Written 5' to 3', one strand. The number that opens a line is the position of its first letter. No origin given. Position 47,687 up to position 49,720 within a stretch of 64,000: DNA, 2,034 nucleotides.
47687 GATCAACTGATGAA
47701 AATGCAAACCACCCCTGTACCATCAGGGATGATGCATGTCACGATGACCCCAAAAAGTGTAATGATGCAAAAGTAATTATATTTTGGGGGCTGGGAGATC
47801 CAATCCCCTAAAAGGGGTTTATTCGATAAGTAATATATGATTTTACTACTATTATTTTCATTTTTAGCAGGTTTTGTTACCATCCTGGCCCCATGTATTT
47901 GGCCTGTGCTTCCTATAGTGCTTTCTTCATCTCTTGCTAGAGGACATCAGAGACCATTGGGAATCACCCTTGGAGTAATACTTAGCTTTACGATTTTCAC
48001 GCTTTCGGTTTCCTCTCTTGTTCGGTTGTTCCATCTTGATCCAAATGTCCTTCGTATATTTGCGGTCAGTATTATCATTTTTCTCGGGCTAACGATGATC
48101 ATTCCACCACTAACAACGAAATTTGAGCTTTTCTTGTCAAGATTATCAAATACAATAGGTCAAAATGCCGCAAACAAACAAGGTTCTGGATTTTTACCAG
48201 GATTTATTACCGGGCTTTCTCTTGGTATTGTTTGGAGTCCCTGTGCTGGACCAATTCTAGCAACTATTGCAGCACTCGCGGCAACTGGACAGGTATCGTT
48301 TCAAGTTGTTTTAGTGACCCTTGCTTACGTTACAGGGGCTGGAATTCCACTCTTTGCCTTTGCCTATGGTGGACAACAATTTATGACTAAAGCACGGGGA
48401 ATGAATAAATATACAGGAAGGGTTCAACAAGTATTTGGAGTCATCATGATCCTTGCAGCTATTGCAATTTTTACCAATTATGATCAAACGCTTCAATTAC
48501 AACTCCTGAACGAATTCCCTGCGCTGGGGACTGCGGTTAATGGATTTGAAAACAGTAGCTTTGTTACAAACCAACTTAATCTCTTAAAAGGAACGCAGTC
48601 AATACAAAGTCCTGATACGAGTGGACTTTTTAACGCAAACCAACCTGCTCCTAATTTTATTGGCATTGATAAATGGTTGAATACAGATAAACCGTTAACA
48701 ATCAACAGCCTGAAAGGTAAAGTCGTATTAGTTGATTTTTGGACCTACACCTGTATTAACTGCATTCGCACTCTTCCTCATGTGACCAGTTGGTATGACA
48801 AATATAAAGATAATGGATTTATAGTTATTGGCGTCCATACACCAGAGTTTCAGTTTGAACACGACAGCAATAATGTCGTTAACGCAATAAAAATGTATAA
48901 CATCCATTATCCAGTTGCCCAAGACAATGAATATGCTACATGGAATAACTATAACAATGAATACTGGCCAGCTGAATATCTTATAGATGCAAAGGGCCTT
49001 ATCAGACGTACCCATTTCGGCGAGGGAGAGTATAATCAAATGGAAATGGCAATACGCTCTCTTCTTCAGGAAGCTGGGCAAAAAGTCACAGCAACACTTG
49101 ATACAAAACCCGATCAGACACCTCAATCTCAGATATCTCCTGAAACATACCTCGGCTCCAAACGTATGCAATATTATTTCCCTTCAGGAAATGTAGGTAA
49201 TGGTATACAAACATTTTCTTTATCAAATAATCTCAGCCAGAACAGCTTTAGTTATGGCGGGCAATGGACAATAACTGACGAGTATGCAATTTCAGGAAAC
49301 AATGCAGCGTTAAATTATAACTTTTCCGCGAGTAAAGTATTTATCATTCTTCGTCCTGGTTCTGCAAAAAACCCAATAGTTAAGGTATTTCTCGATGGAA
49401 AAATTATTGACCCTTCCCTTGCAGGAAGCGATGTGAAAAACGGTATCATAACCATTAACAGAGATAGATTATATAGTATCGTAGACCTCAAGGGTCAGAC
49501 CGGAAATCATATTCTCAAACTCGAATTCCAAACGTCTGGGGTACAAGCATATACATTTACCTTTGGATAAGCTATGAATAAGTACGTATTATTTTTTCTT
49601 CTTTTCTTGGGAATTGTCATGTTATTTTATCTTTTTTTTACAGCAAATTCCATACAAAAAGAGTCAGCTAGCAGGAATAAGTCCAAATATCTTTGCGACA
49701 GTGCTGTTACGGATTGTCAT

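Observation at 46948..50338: Envelope methionine-sulfoxide repair module: Met-rich membrane protein, CcdA-thioredoxin fusion, and anchored MsrB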

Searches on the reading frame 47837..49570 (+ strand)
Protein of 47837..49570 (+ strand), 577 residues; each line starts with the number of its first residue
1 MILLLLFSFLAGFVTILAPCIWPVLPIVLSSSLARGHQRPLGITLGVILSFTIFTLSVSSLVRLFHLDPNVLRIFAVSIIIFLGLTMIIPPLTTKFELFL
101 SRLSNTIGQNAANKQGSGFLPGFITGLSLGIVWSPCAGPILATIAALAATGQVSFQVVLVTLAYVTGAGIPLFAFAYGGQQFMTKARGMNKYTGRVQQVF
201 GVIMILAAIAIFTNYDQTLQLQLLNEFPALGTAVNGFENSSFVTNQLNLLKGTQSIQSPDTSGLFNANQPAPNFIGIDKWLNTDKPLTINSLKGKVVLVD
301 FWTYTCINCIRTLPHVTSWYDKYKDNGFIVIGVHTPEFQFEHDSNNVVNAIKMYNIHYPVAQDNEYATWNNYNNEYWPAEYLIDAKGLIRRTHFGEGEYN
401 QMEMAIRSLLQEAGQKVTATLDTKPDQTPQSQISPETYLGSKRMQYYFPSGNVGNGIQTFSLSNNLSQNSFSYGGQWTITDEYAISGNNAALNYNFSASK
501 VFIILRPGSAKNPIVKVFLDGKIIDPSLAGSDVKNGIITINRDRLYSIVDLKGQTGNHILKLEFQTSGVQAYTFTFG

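Call 3: search_protein_families(library=pfam, proteins=[window:47837-49570:+], max_evalue=0.01)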
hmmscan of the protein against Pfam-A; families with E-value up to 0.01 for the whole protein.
window:47837-49570:+ (577 aa): 5 families
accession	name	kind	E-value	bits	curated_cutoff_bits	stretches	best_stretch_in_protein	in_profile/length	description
PF17991.7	Thioredoxin_10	-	1.9e-31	110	27.1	1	434-577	1-142/142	Thioredoxin like C-terminal domain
PF02683.22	DsbD_TM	-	1.7e-12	47.5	27.1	1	3-212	3-215/219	Cytochrome C biogenesis protein transmembrane domain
PF00578.27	AhpC-TSA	-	3.2e-11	43.7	26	1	268-391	2-123/124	AhpC/TSA family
PF13905.12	Thioredoxin_8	-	2.2e-10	41.1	27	1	294-387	1-92/94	Thioredoxin-like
PF08534.16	Redoxin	-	2.3e-09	37.7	26.6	1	267-397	2-136/148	Redoxin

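Call 4: search_protein_families(library=ncbifam, proteins=[window:47837-49570:+], max_evalue=0.01)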
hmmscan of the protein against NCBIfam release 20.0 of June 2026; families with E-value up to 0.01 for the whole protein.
window:47837-49570:+ (577 aa): 8 families
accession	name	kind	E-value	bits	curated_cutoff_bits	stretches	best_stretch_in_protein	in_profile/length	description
NF002854.0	PRK03147.1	subfamily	1.4e-18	67.4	170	1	269-405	40-168/176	thiol-disulfide oxidoreductase ResA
NF001419.0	PRK00293.1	subfamily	5.4e-13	48.4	330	1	5-309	172-492/574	protein-disulfide reductase DsbD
NF045694.1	seleno_TsoB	exception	4.9e-12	44.7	805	1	1-315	181-494/572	rhodanese/DsbD fusion-like selenoprotein TsoB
NF041202.1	StoA_CxxC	exception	2.6e-10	40.4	210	1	292-402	50-157/163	endospore biogenesis thiol-disulfide oxidoreductase StoA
NF010625.0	PRK14018.1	equivalog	1.6e-06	26.9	522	1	293-408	55-171/521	bifunctional peptide-methionine (S)-S-oxide reductase MsrA/peptide-methionine (R)-S-oxide reductase MsrB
NF047697.1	ThioredTrxAClost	equivalog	2.6e-05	24.3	140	1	295-326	18-49/105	thioredoxin TrxA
NF047696.1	ThlDiSintTplARhiz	equivalog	0.00019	21.3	230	1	284-356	87-158/219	thiol:disulfide interchange protein TlpA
NF033782.1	lipoprot_Omp28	subfamily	0.0056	15.9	150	1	293-346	37-90/264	Omp28 family outer membrane lipoprotein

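Call 5: search_solved_structures(query=window:47837-49570:+, max_evalue=0.001, show_alignments=1)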
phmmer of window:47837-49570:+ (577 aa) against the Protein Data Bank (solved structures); distinct sequences matched with E-value up to 0.001: 32.
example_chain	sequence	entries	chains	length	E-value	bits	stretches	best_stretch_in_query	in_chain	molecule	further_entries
5cyy_A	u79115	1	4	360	1.5e-71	244.8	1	259-525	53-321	Protein DipZ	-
2hyx_A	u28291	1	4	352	1.5e-71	244.8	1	260-525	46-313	Protein dipZ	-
7djj_A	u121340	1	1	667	1.4e-25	93.1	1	271-425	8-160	Protein SUPPRESSOR OF QUENCHING 1, chloroplastic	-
7djk_A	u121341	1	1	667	4.4e-23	84.8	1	271-425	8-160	Protein SUPPRESSOR OF QUENCHING 1, chloroplastic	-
6gc1_A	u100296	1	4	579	7e-22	80.8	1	271-402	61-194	NHL repeat-containing protein 2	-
2b5x_A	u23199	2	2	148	5.5e-17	64.7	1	268-412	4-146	YkuV protein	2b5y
4nmu_A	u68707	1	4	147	1.9e-12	49.7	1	268-407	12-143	Thiol-disulfide oxidoreductase ResA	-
2l5o_A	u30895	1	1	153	1.1e-11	47.2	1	288-406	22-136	Putative thioredoxin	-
2lrn_A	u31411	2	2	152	3.9e-11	45.4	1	270-407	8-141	Thiol:disulfide interchange protein | Putative thiol-disulfide oxidoreductase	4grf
3c71_A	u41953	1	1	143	1.9e-10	43.1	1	270-392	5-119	Thiol-disulfide oxidoreductase resA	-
3c73_A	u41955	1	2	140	2.9e-10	42.5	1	271-392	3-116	Thiol-disulfide oxidoreductase resA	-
2h1b_A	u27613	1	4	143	4.8e-10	41.8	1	270-392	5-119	Thiol-disulfide oxidoreductase resA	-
1st9_A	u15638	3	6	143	4.9e-10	41.7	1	270-392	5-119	Thiol-disulfide oxidoreductase resA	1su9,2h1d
2f9s_A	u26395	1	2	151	5.7e-10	41.5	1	270-392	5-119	Thiol-disulfide oxidoreductase resA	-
2h1a_A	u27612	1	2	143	8.2e-09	37.7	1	270-392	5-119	Thiol-disulfide oxidoreductase resA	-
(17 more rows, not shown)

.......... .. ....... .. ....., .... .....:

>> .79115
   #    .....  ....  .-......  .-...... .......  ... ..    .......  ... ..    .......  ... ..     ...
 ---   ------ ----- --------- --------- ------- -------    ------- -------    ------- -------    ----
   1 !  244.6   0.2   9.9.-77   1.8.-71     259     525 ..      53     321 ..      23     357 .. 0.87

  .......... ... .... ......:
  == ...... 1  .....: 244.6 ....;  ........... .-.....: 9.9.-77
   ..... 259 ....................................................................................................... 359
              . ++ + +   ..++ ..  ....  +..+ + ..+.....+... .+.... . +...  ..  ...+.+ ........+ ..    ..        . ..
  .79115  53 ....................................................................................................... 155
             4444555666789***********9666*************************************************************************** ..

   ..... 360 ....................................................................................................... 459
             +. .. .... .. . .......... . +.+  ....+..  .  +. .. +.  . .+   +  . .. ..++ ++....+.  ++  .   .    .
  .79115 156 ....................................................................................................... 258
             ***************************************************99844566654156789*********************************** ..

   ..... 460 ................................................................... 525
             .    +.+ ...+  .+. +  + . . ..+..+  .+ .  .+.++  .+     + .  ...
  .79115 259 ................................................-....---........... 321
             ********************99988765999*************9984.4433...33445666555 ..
